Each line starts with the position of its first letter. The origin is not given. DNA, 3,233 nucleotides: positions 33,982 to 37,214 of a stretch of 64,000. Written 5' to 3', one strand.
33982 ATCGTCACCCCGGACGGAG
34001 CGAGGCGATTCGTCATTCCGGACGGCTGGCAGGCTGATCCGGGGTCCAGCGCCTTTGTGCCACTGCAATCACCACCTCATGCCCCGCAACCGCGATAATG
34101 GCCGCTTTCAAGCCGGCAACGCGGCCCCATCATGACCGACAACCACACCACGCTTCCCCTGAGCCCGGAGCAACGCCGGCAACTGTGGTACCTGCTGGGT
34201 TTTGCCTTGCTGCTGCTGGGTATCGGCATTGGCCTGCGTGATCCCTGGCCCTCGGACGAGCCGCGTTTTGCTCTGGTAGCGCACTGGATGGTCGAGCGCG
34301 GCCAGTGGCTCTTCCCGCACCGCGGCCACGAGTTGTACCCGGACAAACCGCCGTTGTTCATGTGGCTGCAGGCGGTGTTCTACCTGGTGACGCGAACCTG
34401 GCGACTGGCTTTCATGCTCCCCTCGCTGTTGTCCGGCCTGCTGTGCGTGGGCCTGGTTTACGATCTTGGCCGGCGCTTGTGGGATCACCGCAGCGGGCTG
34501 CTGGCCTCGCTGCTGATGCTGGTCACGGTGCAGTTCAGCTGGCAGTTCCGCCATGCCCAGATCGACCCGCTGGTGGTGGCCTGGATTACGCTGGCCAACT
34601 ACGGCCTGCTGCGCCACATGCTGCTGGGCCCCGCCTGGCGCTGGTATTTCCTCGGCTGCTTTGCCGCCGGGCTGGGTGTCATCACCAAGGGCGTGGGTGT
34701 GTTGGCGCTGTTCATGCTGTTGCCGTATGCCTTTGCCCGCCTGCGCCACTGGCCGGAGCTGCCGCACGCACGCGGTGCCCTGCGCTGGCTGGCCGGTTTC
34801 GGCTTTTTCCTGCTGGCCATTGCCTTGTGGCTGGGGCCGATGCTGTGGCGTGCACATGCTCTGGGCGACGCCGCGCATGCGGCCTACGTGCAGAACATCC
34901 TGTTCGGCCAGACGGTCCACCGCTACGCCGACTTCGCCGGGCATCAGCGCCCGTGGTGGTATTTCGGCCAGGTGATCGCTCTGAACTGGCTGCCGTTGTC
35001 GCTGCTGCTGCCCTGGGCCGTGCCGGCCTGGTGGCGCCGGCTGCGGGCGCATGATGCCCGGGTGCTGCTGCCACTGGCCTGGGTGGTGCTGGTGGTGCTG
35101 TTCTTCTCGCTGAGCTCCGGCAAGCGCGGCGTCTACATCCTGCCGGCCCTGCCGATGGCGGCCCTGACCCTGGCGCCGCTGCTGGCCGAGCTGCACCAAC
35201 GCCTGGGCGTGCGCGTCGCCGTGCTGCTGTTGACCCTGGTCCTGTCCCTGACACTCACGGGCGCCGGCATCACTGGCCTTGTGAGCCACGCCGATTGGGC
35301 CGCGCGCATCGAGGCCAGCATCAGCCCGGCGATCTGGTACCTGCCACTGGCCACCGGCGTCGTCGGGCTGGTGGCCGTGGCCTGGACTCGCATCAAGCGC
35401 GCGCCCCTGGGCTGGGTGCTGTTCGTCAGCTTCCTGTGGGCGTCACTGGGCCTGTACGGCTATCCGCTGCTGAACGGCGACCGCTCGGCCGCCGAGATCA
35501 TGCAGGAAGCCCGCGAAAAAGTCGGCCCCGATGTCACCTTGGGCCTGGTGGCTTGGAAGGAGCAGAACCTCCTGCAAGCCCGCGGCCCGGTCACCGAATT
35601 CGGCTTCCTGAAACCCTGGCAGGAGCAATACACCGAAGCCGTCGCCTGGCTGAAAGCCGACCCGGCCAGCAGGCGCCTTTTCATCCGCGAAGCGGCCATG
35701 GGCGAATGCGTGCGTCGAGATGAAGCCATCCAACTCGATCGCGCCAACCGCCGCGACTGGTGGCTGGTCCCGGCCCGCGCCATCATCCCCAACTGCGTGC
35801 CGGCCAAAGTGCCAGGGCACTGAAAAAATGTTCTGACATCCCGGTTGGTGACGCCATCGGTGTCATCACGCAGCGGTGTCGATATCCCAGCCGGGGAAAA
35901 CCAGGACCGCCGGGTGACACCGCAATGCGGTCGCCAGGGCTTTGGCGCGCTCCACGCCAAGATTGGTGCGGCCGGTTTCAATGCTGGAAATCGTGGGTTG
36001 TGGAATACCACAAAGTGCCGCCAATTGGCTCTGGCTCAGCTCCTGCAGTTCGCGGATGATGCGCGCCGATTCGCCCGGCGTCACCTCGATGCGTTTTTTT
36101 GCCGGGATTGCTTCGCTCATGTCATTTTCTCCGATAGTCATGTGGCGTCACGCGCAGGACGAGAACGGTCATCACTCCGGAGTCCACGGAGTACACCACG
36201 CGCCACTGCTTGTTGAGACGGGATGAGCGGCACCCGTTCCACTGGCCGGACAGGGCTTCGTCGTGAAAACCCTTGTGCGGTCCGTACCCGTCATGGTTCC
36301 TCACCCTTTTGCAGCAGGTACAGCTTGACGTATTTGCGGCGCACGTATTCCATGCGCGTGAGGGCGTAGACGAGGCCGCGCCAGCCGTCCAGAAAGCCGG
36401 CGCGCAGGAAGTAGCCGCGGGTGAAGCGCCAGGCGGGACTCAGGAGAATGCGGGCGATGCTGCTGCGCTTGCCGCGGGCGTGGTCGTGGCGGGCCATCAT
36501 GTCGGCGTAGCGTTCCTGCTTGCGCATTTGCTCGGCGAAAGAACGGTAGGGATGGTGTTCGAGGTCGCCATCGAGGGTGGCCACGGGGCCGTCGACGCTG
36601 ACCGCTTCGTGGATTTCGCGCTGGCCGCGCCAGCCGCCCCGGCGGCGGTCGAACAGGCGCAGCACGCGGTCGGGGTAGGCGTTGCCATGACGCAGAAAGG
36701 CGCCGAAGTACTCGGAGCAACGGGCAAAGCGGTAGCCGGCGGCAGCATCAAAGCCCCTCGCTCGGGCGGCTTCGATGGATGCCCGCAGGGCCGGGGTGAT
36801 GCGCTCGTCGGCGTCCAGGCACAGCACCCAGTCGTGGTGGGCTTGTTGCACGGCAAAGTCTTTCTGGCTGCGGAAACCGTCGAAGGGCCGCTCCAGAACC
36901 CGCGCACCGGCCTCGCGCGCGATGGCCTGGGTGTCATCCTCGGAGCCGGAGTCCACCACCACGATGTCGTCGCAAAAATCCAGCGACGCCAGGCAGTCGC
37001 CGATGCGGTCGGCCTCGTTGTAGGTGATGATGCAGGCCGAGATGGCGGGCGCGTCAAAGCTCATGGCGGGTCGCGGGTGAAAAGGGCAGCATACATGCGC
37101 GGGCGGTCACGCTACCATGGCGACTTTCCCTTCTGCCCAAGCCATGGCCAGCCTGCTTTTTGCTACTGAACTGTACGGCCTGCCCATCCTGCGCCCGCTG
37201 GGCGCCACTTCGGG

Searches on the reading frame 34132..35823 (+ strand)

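Call 49: search_protein_families(library=pfam, proteins=[window:34132-35823:+], max_evalue=0.00001)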
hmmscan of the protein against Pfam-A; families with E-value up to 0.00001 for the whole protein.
window:34132-35823:+ (563 aa): 2 families
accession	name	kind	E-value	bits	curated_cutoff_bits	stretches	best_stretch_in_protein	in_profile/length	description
PF13231.12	PMT_2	-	1.1e-15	58.7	26.1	1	71-212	1-142/160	Dolichyl-phosphate-mannose-protein mannosyltransferase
PF02366.24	PMT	-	4.2e-11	43.3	22.7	1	71-230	61-228/245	Dolichyl-phosphate-mannose-protein mannosyltransferase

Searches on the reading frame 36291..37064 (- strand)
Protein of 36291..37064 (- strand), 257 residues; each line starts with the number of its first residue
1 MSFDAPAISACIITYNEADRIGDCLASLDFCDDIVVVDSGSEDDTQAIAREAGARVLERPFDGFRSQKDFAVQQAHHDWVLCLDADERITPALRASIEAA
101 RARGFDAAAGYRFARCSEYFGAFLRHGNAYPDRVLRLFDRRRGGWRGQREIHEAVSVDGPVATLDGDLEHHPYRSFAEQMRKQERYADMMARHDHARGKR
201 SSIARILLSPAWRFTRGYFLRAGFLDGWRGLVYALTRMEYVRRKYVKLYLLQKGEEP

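Call 49: search_protein_families(library=pfam, proteins=[window:36291-37064:-], max_evalue=0.00001)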
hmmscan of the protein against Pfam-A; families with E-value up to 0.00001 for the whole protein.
window:36291-37064:- (257 aa): 1 family
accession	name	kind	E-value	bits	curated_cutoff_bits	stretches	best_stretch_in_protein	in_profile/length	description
PF00535.33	Glycos_transf_2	-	2.2e-20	73.7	23.3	1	9-133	1-132/168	Glycosyl transferase family 2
